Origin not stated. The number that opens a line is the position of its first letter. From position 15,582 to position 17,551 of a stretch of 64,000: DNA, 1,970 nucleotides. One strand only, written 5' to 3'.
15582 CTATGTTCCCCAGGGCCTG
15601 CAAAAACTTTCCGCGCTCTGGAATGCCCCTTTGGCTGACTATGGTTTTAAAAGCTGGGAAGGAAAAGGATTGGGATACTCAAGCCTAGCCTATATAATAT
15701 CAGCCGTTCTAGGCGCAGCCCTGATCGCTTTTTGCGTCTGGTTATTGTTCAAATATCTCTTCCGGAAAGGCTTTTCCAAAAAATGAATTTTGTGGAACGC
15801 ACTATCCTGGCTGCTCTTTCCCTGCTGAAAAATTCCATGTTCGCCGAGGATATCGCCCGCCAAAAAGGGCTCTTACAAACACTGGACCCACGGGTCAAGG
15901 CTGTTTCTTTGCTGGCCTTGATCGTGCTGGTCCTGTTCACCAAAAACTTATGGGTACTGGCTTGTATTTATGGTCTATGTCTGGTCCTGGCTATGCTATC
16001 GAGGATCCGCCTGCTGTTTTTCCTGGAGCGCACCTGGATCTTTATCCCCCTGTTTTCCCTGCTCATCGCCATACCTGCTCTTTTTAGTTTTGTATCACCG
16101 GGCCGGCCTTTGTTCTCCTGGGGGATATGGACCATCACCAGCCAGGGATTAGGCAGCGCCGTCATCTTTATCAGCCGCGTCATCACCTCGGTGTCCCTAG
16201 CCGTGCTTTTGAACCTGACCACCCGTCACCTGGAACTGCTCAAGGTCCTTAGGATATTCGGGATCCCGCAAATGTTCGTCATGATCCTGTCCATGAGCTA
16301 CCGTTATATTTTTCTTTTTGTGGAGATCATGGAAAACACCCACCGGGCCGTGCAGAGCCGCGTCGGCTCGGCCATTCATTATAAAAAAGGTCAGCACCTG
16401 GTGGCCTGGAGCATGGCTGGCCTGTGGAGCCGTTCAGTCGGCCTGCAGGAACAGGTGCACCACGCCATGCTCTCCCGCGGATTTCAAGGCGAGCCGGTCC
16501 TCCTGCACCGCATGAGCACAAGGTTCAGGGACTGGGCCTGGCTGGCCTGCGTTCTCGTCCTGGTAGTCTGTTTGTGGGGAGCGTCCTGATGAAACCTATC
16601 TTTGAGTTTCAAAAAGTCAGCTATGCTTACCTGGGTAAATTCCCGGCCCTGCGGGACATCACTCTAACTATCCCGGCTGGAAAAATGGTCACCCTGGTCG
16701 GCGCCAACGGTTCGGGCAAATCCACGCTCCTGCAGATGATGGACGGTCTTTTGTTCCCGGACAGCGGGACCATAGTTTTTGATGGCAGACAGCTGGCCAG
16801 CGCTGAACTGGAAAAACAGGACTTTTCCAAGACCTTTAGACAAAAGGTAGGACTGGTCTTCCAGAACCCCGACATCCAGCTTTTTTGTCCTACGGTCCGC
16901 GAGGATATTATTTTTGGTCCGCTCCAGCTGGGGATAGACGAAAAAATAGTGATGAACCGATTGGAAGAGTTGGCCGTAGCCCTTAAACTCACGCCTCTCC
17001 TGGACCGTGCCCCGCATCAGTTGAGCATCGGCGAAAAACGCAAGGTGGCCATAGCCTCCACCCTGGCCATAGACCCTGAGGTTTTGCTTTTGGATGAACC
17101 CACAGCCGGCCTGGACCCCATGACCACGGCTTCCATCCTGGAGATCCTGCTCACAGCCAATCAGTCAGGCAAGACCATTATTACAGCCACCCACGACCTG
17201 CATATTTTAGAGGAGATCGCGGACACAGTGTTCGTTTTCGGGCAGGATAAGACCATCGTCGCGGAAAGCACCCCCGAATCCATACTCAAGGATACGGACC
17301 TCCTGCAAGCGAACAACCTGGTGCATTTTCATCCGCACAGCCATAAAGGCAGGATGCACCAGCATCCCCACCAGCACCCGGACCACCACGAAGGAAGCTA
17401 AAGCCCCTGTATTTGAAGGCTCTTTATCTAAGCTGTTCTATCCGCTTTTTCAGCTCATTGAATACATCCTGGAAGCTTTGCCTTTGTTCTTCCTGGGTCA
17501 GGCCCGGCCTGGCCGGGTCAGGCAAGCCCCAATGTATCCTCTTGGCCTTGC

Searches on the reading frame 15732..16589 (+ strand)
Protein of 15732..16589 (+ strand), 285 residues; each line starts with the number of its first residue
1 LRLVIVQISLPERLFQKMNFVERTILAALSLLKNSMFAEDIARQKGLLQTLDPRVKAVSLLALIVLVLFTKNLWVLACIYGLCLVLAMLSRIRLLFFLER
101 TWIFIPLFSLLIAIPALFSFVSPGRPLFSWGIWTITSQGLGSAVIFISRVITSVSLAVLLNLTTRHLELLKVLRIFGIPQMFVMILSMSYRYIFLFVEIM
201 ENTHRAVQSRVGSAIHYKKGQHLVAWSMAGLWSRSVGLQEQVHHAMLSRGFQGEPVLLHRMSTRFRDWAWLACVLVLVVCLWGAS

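Call 16: search_protein_families(library=pfam, proteins=[window:15732-16589:+], max_evalue=0.001)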
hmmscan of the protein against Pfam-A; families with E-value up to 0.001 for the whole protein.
window:15732-16589:+ (285 aa): 1 family
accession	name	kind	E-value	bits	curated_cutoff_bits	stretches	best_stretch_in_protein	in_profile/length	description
PF02361.21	CbiQ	-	1.8e-27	96.9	25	1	47-253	4-210/216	Cobalt transport protein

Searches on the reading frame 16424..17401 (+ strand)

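Call 16: search_protein_families(library=pfam, proteins=[window:16424-17401:+], max_evalue=0.001)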
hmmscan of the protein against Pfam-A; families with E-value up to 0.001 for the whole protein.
window:16424-17401:+ (325 aa): 6 families
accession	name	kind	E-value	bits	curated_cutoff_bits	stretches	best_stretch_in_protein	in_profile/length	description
PF00005.33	ABC_tran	-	5.2e-31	108.5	25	1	76-228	1-137/137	ABC transporter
PF13304.12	AAA_21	-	2.8e-16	60.9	27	2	195-263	233-304/304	AAA domain, putative AbiEii toxin, Type IV TA system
PF02463.25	SMC_N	-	3.5e-07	30.3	40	1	79-276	16-216/220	RecF/RecN/SMC N terminal domain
PF13555.12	AAA_29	-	4.4e-05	23.6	27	1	83-114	19-50/61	P-loop containing region of AAA domain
PF13476.12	AAA_23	-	0.00043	21.4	27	1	78-148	12-81/201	AAA domain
PF13175.12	AAA_15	-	0.00046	20.4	32.1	1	80-113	18-50/374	AAA ATPase domain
